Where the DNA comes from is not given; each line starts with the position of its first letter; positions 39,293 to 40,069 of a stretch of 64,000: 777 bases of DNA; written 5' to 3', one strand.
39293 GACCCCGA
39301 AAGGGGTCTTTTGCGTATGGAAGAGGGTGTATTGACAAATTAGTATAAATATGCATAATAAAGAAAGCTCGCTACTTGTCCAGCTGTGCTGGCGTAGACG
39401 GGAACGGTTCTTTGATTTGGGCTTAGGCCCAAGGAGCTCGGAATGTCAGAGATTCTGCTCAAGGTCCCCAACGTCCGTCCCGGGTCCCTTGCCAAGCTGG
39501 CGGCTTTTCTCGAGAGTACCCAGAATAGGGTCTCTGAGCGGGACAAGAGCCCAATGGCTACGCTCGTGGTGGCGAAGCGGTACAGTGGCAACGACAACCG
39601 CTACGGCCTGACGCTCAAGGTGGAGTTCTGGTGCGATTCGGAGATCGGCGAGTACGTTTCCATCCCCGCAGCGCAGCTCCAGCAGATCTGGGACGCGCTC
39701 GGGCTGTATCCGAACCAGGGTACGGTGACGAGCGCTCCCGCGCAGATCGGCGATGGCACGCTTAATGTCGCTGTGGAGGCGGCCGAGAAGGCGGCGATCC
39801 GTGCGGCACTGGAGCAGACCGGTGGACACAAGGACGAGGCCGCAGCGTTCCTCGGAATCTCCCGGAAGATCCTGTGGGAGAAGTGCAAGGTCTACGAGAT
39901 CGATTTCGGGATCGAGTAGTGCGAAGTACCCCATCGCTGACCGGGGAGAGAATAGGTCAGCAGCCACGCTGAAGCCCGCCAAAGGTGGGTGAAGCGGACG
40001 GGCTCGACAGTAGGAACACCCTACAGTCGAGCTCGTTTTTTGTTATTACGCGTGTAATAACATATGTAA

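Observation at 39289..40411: Foreign HTH-gene cassette splitting the S10 operon between rpsJ and rplC, with three perfect palindromes and a 20-bp-stem hairpin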

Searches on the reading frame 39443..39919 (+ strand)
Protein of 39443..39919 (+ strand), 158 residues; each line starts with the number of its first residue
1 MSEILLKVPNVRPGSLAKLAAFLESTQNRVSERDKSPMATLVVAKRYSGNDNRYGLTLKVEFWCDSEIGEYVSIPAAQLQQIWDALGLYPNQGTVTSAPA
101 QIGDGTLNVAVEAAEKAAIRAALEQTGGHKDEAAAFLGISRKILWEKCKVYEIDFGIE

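Call 6: search_protein_families(library=pfam, proteins=[window:39443-39919:+], max_evalue=1)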
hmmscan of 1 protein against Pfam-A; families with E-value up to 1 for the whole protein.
window:39443-39919:+ (158 aa): 2 families
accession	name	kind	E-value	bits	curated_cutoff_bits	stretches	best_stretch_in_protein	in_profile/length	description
PF02954.25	HTH_8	-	1e-11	44.8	22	1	111-149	2-40/42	Bacterial regulatory protein, Fis family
PF02001.22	DUF134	-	0.02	15.9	27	1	103-146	27-69/98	Protein of unknown function DUF134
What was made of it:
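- On HTH_8 (Fis/NtrC-type helix-turn-helix) proteins: E=1e-11, 44.8 bits against a cutoff of 22, residues 111-149 (call 6).
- On Sigma-54 enhancer-binding proteins (NtrC family): The protein has 158 aa. The only Pfam hits are HTH_8 and a sub-threshold DUF134 match over the same C-terminal region (15.9 bits against a cutoff of 27; call 6).
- On Insertion sequence or MITE: No transposase domain was found (call 6).
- Closest known: Fis / NtrC-family C-terminal DNA-binding domains. Same: Residues 111-149 match HTH_8 above the gathering score (call 6).
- Checked: The ORF has an HTH_8 domain at residues 111-149 (E=1e-11, 44.8 bits against a cutoff of 22; call 6).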

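Call 12: find_homologous_proteins(query=window:39443-39916:+, max_evalue=0.001)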
Query window:39443-39916:+ (158 aa): 1 proteins with E <= 0.001 among 196 candidates.
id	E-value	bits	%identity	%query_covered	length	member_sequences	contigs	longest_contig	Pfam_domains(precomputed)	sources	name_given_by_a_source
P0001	2.3e-73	263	100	77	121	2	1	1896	PF02954.26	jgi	-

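Call 14: find_encoding_contigs(protein=P0001, flank=10000)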
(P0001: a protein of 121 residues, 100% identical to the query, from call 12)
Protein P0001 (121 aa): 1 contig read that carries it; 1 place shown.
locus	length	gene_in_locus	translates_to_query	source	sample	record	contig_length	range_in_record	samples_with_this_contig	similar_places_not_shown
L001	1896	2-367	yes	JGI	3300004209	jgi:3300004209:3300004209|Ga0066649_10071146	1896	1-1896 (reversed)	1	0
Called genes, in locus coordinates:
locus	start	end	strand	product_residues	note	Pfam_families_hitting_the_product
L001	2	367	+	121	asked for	PF02954:HTH_8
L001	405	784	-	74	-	-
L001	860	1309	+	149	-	PF00297:Ribosomal_L3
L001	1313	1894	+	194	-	?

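Call 23: find_related_loci(query=window:39443-39916:+, collection=viral_contigs, flank=5000)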
Query window:39443-39916:+ (158 aa) in viral_contigs; peptide patterns used: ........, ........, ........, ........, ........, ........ (x = any residue, [..] = any of these).
65 stretches matched a pattern, but none encodes a relative of the query by tblastn (E <= 1e-3).

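Call 25: search_protein_representatives(protein=window:39443-39916:+)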
Query: 158 residues. Proteins with E-value up to 0.001 (for the whole library): 166; up to 1e-10: 3; up to 1e-30: 1. The best 150 are listed.
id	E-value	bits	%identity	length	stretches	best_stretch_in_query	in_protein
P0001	7.2e-74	263.1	100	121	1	38-158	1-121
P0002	6.3e-24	101.1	46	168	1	3-154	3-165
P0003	8.4e-15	71.4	38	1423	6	100-153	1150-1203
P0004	8.3e-09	52.0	54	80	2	113-151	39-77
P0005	4.8e-08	49.5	50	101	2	113-152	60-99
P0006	1.6e-07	47.8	51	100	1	80-152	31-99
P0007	2.1e-07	47.4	39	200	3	109-152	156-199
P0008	5.2e-07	46.1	52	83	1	93-153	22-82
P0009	5.8e-07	46.0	48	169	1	93-157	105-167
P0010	6.4e-07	45.9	58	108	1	98-156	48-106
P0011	7.6e-07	45.6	49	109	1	86-150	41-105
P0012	8.1e-07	45.5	54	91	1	98-154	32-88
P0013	2.7e-06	43.8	45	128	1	90-156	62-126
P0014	3.3e-06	43.6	47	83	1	98-154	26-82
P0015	3.7e-06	43.4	50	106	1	90-152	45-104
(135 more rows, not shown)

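Call 27: find_encoding_contigs(protein=P0002, flank=10000)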
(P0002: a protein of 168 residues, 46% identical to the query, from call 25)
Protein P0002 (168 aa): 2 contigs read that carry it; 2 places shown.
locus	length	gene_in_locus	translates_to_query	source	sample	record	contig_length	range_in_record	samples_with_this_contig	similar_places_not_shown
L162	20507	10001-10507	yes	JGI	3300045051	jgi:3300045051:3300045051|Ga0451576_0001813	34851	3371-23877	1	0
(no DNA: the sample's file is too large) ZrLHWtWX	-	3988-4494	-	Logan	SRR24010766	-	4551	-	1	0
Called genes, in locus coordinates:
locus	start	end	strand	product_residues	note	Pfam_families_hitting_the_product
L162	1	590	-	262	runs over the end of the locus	PF00763:THF_DHG_CYH, PF02882:THF_DHG_CYH_C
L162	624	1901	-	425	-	PF00464:SHMT, PF00155:Aminotran_1_2 (weak)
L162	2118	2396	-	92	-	-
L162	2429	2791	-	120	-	-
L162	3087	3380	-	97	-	-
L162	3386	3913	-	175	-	-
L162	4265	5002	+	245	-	PF02481:DNA_processg_A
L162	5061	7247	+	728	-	PF01751:Toprim, PF01131:Topoisom_bac, PF01396:Zn_ribbon_Top1, PF13368:Toprim_C_rpt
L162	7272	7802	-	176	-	-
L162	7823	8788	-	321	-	PF02195:ParB_N, PF17762:HTH_ParB, PF23552:ParB_C (weak)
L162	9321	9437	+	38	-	-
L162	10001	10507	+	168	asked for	PF02954:HTH_8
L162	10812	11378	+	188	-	-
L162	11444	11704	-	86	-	PF12674:Zn_ribbon_2 (weak)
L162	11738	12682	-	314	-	PF18920:DUF5671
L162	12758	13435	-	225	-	PF02463:SMC_N (weak), PF00005:ABC_tran, PF13481:AAA_25 (faint), PF13304:AAA_21 (faint)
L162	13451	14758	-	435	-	PF02687:FtsX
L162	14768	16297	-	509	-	PF25954:Beta-barrel_RND_2 (faint), PF25917:BSH_RND (faint), PF25973:BSH_CzcB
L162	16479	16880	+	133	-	-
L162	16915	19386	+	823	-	PF26449:DUF8128, PF02534:T4SS-DNA_transf (faint), PF01935:DUF87 (weak), PF10412:TrwB_AAD_bind (faint)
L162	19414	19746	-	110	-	-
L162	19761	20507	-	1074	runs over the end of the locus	-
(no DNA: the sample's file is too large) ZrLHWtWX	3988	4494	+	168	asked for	PF02954:HTH_8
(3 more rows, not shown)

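Call 35: find_homologous_proteins(query=P0002, max_evalue=0.001)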
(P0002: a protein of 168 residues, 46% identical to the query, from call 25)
Query P0002 (168 aa): 1 proteins with E <= 0.001 among 161 candidates.
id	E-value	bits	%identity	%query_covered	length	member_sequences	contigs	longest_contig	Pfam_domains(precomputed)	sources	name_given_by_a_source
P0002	2.6e-104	364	100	100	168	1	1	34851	PF02954.26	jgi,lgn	jgi:DNA-binding NtrC family response regulator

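Call 46: search_protein_families(library=phrogs, proteins=[window:39443-39916:+, P0002], max_evalue=0.01)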
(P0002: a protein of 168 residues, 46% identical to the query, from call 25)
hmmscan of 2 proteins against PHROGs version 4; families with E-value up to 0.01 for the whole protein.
window:39443-39916:+ (158 aa): 1 family
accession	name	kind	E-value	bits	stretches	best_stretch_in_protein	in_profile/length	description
phrog_10100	-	DNA, RNA and nucleotide metabolism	0.003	18.4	1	114-143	27-56/66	HTH DNA binding protein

P0002 (168 aa): 2 families
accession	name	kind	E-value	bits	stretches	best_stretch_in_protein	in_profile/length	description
phrog_10100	-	DNA, RNA and nucleotide metabolism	0.00019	22.3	1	120-155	22-57/66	HTH DNA binding protein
phrog_13024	-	unknown function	0.0011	19.6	1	119-163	182-226/233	-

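Call 47: predict_structure(alignment_id=A1)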
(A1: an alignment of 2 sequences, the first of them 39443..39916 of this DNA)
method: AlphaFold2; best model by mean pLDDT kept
length: 158 residues; sequences in the alignment: 2
mean_pLDDT: 56.1   pTM: 0.43
mean pLDDT of the five models: 56.1, 51.2, 50.4, 46.1, 45.9
residues with pLDDT >= 90: 0; 70-90: 29; 50-70: 79; < 50: 50
segments of 3 or more residues with pLDDT < 50: 1-3, 28-37, 63-73, 90-108
pLDDT, mean of each block of 10 residues (from residue 1): 52 56 51 47 52 57 47 50 55 41 44 60 75 70 79 62
secondary structure, 60 per line:
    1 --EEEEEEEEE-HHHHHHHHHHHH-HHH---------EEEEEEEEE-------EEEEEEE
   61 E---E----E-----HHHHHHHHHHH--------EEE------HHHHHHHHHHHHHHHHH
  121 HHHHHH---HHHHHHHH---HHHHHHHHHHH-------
elements in order: E3-11 H13-24 E38-46 E54-61 H76-86 E95-97 H104-126 H130-137 H141-151
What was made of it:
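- On ACT-like / ferredoxin-fold sensor domain fused to an HTH: The AF2 secondary-structure order fits (call 47).
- The structure model is of low confidence (pLDDT 56; call 47).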

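Call 48: search_protein_families(library=padloc, proteins=[window:39443-39916:+, P0002, L162:10812-11378:+], max_evalue=0.01)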
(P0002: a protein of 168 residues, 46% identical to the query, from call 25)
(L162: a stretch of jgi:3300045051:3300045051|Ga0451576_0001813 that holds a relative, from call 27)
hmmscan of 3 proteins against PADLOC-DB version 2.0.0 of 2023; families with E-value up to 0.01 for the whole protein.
window:39443-39916:+ (158 aa): 1 family
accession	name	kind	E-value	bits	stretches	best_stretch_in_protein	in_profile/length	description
PDLC01995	RtcR_PspF2--CARF_AAA_HTH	-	6.8e-06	23.5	1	79-153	407-480/481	-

P0002 (168 aa): 1 family
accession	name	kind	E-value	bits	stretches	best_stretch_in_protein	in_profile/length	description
PDLC01995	RtcR_PspF2--CARF_AAA_HTH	-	1.9e-07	28.6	1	108-164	424-480/481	-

L162:10812-11378:+ (188 aa): 0 families

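Call 49: search_protein_families(library=ncbifam, proteins=[window:39443-39916:+, P0002, L162:10812-11378:+], max_evalue=0.01)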
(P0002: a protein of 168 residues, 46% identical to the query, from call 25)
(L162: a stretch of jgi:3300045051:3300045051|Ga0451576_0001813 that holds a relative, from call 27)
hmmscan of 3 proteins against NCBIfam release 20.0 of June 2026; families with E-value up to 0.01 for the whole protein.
window:39443-39916:+ (158 aa): 12 families
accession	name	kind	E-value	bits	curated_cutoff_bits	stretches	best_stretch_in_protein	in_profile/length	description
NF008485.2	PRK11388.1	equivalog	3.7e-06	25.5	551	1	107-154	591-638/643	dihydroxyacetone kinase operon transcriptional regulator DhaR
NF007689.0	PRK10365.1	equivalog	1.6e-05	23.9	760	1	113-147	404-438/441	sigma-54-dependent response regulator transcription factor ZraR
NF008469.0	PRK11361.1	equivalog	1.9e-05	23.6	714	1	95-154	398-457/461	acetoacetate metabolism transcriptional regulator AtoC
NF041552.1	TF_PrdR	equivalog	5.3e-05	21.7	795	1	106-152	531-577/577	sigma-54 dependent transcriptional regulator PrdR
TIGR01818.1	ntrC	equivalog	0.00021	20.2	558.6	1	100-149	412-461/463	nitrogen regulation protein NR(I)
TIGR02329.1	propionate_PrpR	equivalog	0.00022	20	499.2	1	114-148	490-524/526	propionate catabolism operon regulatory protein PrpR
NF011953.0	PRK15424.1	equivalog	0.00046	18.9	703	1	109-150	492-533/538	propionate catabolism operon regulatory protein PrpR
NF047793.1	ResRegPgtA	equivalog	0.00091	18.1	650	1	85-154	340-409/414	two-component system response regulator PgtA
TIGR02040.1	PpsR-CrtJ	equivalog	0.00095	18.3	275.4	1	110-153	399-442/442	transcriptional regulator PpsR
NF008176.1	PRK10923.1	equivalog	0.0017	17.1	620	1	107-150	422-465/469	nitrogen regulation protein NR(I)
NF002517.0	PRK01905.1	equivalog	0.0028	18.2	122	1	108-148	31-71/77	Fis family transcriptional regulator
NF050807.1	TransRegFlbDCaul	equivalog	0.0059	15.5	750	1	6-152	286-439/454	sigma-54-dependent transcriptional regulator FlbD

P0002 (168 aa): 14 families
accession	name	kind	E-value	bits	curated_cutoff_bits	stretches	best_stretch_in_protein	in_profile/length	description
NF008485.2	PRK11388.1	equivalog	9.1e-08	30.8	551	1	122-166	595-639/643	dihydroxyacetone kinase operon transcriptional regulator DhaR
NF008469.0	PRK11361.1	equivalog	4.8e-06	25.5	714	1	112-165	405-457/461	acetoacetate metabolism transcriptional regulator AtoC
NF041552.1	TF_PrdR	equivalog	1.8e-05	23.3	795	1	114-163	528-577/577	sigma-54 dependent transcriptional regulator PrdR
TIGR02915.1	PEP_resp_reg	equivalog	9.3e-05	21.4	502.6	1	115-164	395-444/445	PEP-CTERM-box response regulator transcription factor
TIGR02040.1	PpsR-CrtJ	equivalog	0.00012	21.3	275.4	1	101-164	376-442/442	transcriptional regulator PpsR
NF047793.1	ResRegPgtA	equivalog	0.00018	20.4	650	1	112-166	356-410/414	two-component system response regulator PgtA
NF050807.1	TransRegFlbDCaul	equivalog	0.00019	20.4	750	1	110-163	386-439/454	sigma-54-dependent transcriptional regulator FlbD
TIGR01818.1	ntrC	equivalog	0.00036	19.4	558.6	1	114-160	415-461/463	nitrogen regulation protein NR(I)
NF001659.0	PRK00430.1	equivalog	0.00038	21.1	99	1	121-164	54-97/98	DNA-binding transcriptional regulator Fis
NF007689.0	PRK10365.1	equivalog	0.00049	19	760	1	122-159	402-439/441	sigma-54-dependent response regulator transcription factor ZraR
NF011953.0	PRK15424.1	equivalog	0.00066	18.4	703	1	108-161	482-533/538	propionate catabolism operon regulatory protein PrpR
NF008176.1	PRK10923.1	equivalog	0.0015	17.2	620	1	116-164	420-468/469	nitrogen regulation protein NR(I)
TIGR02329.1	propionate_PrpR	equivalog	0.0043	15.8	499.2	1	125-160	490-525/526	propionate catabolism operon regulatory protein PrpR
NF002517.0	PRK01905.1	equivalog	0.0048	17.5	122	1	121-164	33-76/77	Fis family transcriptional regulator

L162:10812-11378:+ (188 aa): 0 families
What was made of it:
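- On Sigma-54 enhancer-binding proteins (NtrC family): NCBIfam equivalogs match only the last ~50 residues, far below their cutoffs (call 49).
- On Fis (factor for inversion stimulation): Fis models score 18.2 and 21.1 bits against cutoffs of 122 and 99 (call 49).
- Closest known: Fis / NtrC-family C-terminal DNA-binding domains. Different: It is not Fis itself: the NCBIfam Fis models score 18 bits against cutoffs of 99-122 (call 49). The N-terminal ~100 residues match no Pfam, NCBIfam, PHROG or PADLOC family (calls 6, 46, 48, 49).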

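Call 57: search_solved_structures(query=A1, max_evalue=10, show_alignments=1)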
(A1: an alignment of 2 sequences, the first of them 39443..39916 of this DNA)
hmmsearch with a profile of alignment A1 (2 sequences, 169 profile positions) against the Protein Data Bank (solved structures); distinct sequences matched with E-value up to 10: 21.
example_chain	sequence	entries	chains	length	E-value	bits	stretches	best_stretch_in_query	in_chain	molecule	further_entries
7vbs_A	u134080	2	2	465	1.2e-07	34.9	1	96-168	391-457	Sigma-54 dependent trancsriptional regulator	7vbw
1ojl_A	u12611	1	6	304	1.1e-05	28.5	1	124-159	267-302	TRANSCRIPTIONAL REGULATORY PROTEIN ZRAR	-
2m8g_X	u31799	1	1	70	2.2e-05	27.6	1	119-166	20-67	Transcriptional regulator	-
7zbs_X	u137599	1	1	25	0.00014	24.9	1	133-156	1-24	HTH_8cm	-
1ntc_A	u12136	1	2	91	0.0011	22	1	115-164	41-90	PROTEIN (NITROGEN REGULATION PROTEIN (NTRC))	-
1fip_A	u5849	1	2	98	0.0024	20.9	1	116-164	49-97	FACTOR FOR INVERSION STIMULATION (FIS)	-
8p53_C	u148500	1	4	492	0.0055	19.7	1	114-165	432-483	Transcriptional regulator FleQ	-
4fis_A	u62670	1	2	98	0.011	18.8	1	116-164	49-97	FACTOR FOR INVERSION STIMULATION (FIS)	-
1ety_A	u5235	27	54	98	0.014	18.4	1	116-164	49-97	FACTOR FOR INVERSION STIMULATION | FACTOR FOR INVERSION STIMULATION (FIS) | DNA-binding protein fis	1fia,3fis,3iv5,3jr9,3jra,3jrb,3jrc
1f36_A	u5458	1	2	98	0.014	18.4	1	116-164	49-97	FIS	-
1etq_A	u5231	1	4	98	0.018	18.1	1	116-164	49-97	FACTOR FOR INVERSION STIMULATION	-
1eto_A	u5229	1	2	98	0.024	17.6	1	116-164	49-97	FACTOR FOR INVERSION STIMULATION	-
1etx_A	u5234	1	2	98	0.029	17.4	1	116-164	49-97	FACTOR FOR INVERSION STIMULATION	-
1etk_A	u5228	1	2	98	0.029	17.4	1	116-164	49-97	FACTOR FOR INVERSION STIMULATION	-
4l5e_A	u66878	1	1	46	0.044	16.8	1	121-164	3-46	Transcriptional regulator (NtrC family)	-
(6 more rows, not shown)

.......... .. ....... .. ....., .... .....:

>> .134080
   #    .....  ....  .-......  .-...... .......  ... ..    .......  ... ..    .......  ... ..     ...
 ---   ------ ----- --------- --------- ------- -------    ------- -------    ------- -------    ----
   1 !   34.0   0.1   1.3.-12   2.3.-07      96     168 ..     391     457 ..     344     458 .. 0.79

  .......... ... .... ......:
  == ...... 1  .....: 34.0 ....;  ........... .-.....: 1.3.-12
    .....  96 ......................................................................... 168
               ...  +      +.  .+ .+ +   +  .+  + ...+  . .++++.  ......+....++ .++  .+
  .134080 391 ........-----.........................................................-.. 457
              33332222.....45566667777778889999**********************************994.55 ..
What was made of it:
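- On Fis (factor for inversion stimulation): The N-terminal 100 aa are unrelated (calls 25, 57).
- Closest known: Fis / NtrC-family C-terminal DNA-binding domains. Same: Sequence matches to solved NtrC, ZraR and Fis DNA-binding domains are in call 57.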

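Call 69: find_encoding_contigs(protein=window:39443-39916:+, flank=3000, max_places=10)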
Protein window:39443-39916:+ (158 aa): 7 contigs read that carry it; 2 places shown.
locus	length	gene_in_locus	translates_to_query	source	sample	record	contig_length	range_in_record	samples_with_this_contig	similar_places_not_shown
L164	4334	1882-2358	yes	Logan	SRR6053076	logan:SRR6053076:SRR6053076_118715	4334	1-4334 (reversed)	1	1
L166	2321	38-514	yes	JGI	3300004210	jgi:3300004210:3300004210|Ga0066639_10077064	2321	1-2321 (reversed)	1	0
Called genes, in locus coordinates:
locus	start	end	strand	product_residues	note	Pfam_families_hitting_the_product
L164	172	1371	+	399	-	PF00009:GTP_EFTU, PF03144:GTP_EFTU_D2, PF03143:GTP_EFTU_D3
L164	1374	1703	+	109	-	PF00338:Ribosomal_S10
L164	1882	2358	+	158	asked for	PF02954:HTH_8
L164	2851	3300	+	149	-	PF00297:Ribosomal_L3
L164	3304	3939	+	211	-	PF00573:Ribosomal_L4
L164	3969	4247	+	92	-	PF00276:Ribosomal_L23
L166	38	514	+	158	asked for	PF02954:HTH_8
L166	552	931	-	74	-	-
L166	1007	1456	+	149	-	PF00297:Ribosomal_L3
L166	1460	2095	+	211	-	PF00573:Ribosomal_L4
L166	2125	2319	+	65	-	?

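Call 100: find_homologous_proteins(query=A1, max_evalue=0.01)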
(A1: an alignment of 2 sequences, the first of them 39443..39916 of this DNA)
Query A1 (2 sequences) (158 aa, profile of the alignment): 4 proteins with E <= 0.01 among 1985 candidates.
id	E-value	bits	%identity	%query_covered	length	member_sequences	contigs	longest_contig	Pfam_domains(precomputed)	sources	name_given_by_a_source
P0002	3.3e-93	328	42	97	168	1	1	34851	PF02954.26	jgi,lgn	jgi:DNA-binding NtrC family response regulator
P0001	7.4e-61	223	100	77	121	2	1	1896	PF02954.26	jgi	-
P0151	2.1e-13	68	67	23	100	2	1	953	PF25601.2,PF02954.26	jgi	jgi:transcriptional regulator with PAS, ATPase and Fis domain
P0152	3.4e-13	68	64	23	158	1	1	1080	PF25601.2,PF02954.26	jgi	jgi:two-component system response regulator HydG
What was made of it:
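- Two word-indexed searches of 5.8 billion proteins (the window protein, and a profile of the window protein plus P0002) returned from this family only a truncated copy of the window protein and P0002 (calls 12, 100). The family is extremely rare, with two members (calls 25, 100).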
